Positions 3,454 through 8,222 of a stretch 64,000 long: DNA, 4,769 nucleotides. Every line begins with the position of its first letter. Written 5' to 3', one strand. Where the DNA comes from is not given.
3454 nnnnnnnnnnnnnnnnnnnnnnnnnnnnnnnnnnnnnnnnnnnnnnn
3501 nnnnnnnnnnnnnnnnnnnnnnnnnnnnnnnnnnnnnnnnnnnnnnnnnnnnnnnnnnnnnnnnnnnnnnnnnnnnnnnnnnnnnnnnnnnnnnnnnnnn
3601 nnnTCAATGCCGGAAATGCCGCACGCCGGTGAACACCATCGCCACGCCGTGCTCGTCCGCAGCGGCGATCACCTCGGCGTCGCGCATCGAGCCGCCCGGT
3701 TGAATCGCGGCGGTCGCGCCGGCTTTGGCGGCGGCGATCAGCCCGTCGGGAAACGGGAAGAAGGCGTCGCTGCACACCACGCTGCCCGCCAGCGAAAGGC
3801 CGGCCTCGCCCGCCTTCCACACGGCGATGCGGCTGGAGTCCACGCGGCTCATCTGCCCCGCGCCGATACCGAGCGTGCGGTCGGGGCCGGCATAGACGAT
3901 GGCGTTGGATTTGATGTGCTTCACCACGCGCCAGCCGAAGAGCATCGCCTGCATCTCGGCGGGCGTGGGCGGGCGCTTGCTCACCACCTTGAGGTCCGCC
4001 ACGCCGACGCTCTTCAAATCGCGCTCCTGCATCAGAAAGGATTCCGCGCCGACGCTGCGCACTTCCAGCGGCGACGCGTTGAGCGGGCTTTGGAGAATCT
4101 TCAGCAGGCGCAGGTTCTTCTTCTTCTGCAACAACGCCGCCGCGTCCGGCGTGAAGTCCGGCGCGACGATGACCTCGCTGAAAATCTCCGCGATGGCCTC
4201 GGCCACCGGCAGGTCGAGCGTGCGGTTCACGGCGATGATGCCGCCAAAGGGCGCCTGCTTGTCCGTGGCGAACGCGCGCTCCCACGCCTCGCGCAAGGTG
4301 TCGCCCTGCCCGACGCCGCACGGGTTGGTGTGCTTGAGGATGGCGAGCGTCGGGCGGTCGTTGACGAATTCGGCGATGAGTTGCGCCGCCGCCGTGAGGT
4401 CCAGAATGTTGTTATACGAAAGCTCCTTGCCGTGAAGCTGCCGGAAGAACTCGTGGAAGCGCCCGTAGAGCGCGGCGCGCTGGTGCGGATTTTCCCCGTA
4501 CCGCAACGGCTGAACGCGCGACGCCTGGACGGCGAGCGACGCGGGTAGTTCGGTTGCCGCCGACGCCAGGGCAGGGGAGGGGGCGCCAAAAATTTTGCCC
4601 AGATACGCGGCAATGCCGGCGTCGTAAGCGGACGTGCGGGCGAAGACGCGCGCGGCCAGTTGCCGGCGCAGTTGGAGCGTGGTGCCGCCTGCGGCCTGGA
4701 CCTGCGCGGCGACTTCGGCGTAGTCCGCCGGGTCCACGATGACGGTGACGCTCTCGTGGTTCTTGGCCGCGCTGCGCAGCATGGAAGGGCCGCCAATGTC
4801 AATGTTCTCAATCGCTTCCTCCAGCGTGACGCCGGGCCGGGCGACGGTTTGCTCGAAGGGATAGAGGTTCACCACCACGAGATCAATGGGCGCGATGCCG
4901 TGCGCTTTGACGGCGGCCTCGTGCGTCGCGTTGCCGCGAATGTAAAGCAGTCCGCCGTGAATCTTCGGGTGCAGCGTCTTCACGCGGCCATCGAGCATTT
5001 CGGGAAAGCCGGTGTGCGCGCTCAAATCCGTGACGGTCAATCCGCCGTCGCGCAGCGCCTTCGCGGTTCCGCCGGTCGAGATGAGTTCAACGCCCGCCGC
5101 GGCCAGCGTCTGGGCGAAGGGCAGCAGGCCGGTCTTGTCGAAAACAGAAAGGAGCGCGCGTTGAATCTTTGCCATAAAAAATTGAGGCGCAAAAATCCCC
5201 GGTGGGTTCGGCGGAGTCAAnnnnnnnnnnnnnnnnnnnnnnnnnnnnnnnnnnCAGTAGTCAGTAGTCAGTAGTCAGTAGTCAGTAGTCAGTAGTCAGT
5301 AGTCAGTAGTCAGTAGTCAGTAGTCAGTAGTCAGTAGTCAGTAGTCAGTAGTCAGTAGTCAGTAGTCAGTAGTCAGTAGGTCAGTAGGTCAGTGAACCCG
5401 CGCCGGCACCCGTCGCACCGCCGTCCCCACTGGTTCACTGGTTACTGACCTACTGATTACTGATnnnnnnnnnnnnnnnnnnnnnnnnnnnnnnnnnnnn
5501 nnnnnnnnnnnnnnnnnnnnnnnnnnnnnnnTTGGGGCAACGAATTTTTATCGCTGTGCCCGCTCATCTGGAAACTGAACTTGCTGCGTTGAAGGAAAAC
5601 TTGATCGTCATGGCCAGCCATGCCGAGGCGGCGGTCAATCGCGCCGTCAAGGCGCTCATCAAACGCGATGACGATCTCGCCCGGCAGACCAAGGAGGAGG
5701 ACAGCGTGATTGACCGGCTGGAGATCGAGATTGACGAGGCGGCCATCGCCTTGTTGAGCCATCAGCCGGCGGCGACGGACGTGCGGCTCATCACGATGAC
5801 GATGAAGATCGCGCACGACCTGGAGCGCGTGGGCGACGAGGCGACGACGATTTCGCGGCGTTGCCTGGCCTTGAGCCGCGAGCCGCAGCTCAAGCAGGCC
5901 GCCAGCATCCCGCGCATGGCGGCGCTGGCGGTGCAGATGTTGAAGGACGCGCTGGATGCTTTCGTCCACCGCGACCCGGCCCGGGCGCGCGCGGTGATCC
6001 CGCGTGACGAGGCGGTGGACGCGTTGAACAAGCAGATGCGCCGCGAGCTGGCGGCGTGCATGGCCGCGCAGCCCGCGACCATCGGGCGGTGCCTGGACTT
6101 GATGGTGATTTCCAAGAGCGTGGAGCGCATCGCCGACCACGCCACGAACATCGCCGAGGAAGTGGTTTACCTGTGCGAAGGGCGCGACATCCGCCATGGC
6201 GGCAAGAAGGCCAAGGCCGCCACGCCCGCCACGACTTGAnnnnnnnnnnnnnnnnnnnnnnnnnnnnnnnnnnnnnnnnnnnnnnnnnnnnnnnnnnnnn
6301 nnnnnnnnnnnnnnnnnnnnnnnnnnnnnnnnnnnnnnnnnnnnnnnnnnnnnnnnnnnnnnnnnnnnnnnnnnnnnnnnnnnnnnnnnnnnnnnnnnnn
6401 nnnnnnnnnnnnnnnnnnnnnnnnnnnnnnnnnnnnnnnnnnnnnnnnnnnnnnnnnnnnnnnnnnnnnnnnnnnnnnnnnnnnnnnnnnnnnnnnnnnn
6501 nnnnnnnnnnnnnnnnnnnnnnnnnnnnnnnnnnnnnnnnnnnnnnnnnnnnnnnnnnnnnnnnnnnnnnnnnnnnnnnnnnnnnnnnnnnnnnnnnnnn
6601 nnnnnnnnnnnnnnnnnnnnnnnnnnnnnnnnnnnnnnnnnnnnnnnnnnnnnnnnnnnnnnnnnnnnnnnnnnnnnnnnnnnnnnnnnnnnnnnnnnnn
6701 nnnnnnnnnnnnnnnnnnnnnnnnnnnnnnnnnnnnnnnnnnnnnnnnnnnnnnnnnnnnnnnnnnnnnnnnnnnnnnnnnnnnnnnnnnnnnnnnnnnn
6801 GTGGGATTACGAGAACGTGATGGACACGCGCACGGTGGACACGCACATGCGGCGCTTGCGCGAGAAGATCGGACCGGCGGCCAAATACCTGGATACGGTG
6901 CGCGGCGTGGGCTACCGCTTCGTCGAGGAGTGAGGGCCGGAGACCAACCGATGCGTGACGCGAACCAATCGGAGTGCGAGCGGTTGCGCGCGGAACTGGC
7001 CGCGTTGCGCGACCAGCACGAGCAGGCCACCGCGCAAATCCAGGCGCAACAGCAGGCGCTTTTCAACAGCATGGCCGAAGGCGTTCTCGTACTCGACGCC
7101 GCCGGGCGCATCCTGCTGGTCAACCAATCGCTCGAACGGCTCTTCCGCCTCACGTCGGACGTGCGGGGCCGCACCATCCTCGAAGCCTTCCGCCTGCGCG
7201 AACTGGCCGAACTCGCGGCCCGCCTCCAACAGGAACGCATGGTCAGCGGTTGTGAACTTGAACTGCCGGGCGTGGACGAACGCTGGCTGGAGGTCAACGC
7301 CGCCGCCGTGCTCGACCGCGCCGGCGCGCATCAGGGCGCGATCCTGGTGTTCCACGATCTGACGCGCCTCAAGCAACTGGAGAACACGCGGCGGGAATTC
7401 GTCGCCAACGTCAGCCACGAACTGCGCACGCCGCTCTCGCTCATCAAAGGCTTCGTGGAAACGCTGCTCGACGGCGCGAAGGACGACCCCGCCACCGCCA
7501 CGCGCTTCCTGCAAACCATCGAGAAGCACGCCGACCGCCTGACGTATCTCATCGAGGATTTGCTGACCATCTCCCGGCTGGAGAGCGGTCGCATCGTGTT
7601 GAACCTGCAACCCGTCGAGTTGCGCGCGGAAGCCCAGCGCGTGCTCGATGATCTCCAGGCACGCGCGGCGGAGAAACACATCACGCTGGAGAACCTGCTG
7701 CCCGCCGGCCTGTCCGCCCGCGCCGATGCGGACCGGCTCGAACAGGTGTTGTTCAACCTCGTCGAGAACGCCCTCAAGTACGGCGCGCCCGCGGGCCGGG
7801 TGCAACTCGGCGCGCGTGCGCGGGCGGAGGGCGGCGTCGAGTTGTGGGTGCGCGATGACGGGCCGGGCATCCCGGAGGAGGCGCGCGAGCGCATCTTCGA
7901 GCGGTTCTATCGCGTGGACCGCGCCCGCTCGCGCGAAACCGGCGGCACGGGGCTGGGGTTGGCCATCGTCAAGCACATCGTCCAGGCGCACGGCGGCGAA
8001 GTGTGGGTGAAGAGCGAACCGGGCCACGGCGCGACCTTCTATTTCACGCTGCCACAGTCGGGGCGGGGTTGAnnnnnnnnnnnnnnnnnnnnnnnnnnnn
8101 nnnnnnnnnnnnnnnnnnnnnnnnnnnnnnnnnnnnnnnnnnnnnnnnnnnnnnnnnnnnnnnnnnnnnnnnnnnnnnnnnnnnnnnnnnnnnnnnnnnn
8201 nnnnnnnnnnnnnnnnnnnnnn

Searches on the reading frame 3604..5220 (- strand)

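Call 13: search_protein_families(library=pfam, proteins=[window:3604-5220:-])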
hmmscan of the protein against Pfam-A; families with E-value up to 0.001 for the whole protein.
window:3604-5220:- (538 aa): 2 families
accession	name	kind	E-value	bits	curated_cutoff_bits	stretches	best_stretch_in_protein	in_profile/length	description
PF01808.24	AICARFT_IMPCHas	-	1.9e-113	379.5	25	1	151-469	1-311/311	AICARFT/IMPCHase bienzyme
PF02142.27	MGS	-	5e-25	87.9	24.1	1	31-145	1-93/94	MGS-like domain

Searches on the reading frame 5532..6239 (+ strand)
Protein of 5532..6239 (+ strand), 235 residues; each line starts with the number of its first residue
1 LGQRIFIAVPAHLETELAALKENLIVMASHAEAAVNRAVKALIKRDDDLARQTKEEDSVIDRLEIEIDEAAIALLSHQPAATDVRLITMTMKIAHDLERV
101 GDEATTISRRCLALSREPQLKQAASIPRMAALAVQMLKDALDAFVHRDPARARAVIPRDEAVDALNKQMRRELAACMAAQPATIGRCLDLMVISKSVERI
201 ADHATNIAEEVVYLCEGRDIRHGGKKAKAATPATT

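Call 13: search_protein_families(library=pfam, proteins=[window:5532-6239:+])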
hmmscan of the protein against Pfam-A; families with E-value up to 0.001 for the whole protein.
window:5532-6239:+ (235 aa): 1 family
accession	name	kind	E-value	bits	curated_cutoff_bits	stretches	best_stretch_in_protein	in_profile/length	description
PF01895.24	PhoU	-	2.6e-42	143.5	23.5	2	126-211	1-89/89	PhoU domain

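Call 32: find_homologous_proteins(query=window:5532-6239:+, max_evalue=1e-40)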
Query window:5532-6239:+ (235 aa): 6925 proteins with E <= 1e-40 among 8000 candidates; the best 120 are listed.
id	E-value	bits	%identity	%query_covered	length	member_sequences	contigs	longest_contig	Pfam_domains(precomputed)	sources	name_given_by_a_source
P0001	8.4e-123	426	100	89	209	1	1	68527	PF01895.25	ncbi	-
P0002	2.7e-98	346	78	91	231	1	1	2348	PF01895.25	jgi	jgi:phosphate transport system protein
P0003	2.4e-96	339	77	91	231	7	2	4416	PF01895.25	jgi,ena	jgi:phosphate transport system protein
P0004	6.6e-96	338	76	93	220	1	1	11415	PF01895.25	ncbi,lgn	-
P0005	9.8e-96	337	74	92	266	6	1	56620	PF01895.25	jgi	-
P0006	1.8e-95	337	75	96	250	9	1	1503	PF01895.25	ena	-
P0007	2.8e-95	336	74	95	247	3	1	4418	PF01895.25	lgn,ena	-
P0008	4.1e-95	335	74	92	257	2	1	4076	PF01895.25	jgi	jgi:phosphate transport system protein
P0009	5.4e-95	335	75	91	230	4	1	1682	PF01895.25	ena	-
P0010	2.2e-94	333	78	86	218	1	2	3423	PF01895.25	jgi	jgi:phosphate transport system protein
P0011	4.6e-94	332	73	97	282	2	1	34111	PF01895.25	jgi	jgi:phosphate transport system protein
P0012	7.0e-94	331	74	93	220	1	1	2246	PF01895.25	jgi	-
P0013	8.2e-94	331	73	94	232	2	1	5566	PF01895.25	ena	-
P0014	1.7e-93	330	72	96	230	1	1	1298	PF01895.25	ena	-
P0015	1.9e-93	330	74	91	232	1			PF01895.25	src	-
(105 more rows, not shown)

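Call 33: find_encoding_contigs(protein=P0001, flank=3000, max_places=3)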
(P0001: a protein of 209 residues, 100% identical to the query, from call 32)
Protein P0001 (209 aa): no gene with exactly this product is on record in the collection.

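Call 34: find_encoding_contigs(protein=P0005, flank=3000, max_places=3)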
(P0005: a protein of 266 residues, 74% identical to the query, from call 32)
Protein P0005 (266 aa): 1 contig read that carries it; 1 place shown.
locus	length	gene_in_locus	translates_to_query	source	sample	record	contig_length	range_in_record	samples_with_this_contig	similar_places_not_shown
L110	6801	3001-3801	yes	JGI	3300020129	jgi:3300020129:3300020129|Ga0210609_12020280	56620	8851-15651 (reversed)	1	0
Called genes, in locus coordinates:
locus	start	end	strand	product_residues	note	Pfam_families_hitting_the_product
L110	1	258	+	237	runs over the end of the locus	PF00149:Metallophos, PF12850:Metallophos_2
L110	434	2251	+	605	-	PF13520:AA_permease_2, PF00324:AA_permease (faint), PF00582:Usp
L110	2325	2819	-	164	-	PF05598:DUF772 (weak)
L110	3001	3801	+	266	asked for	PF01895:PhoU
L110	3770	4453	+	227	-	PF00072:Response_reg, PF00486:Trans_reg_C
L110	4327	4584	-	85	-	-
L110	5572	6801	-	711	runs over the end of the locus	PF02706:Wzz, PF13807:GNVR, PF01656:CbiA (weak), PF10609:ParA (faint)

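Call 35: find_encoding_contigs(protein=P0004, flank=3000, max_places=3)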
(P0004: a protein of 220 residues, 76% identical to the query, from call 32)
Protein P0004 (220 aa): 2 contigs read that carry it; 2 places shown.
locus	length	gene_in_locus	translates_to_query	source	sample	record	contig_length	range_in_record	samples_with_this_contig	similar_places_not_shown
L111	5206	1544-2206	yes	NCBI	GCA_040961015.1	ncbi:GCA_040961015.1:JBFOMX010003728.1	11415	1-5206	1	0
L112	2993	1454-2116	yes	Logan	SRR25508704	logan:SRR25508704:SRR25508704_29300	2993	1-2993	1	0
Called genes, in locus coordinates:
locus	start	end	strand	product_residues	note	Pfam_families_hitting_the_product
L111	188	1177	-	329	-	PF00056:Ldh_1_N, PF02866:Ldh_1_C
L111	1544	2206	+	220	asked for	PF01895:PhoU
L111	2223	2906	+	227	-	PF00072:Response_reg, PF00486:Trans_reg_C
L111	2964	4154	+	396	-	PF00989:PAS, PF08448:PAS_4, PF13188:PAS_8 (weak), PF13596:PAS_10 (faint), PF00512:HisKA, PF02518:HATPase_c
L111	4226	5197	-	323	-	PF01370:Epimerase, PF04321:RmlD_sub_bind (weak), PF16363:GDP_Man_Dehyd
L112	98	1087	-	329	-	PF00056:Ldh_1_N, PF02866:Ldh_1_C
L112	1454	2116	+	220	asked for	PF01895:PhoU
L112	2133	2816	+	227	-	PF00072:Response_reg, PF00486:Trans_reg_C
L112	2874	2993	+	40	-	?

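Call 38: list_cluster_members(proteins=[P0001])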
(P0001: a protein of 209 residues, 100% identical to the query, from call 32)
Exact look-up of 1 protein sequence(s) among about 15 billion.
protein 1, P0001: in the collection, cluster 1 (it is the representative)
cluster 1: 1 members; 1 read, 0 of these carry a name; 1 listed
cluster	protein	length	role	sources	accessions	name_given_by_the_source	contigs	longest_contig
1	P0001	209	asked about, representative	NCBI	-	-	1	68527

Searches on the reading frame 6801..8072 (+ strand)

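Call 13: search_protein_families(library=pfam, proteins=[window:6801-8072:+])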
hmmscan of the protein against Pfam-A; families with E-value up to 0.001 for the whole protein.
window:6801-8072:+ (423 aa): 8 families
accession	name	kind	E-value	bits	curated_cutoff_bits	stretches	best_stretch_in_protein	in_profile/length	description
PF02518.31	HATPase_c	-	2.2e-35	121.9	26.4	1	309-419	2-109/111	Histidine kinase-, DNA gyrase B-, and HSP90-like ATPase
PF00512.31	HisKA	-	1.2e-20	73.8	26.9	1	197-263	2-66/66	His Kinase A (phospho-acceptor) domain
PF00989.32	PAS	-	8.5e-12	45.5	22.6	1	85-186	4-112/113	PAS fold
PF08448.16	PAS_4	-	1.3e-10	41.9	23.1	1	88-191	1-109/110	PAS fold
PF13188.13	PAS_8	-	9.6e-08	32.1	21.8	1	83-131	2-48/65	PAS domain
PF13596.12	PAS_10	-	2.2e-06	28.7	22.1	1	85-188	2-106/106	PAS domain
PF12860.13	PAS_7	-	2.9e-05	24.6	27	1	88-192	1-112/115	PAS fold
PF13426.13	PAS_9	-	5.5e-05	23.8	27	1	93-188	2-102/103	PAS domain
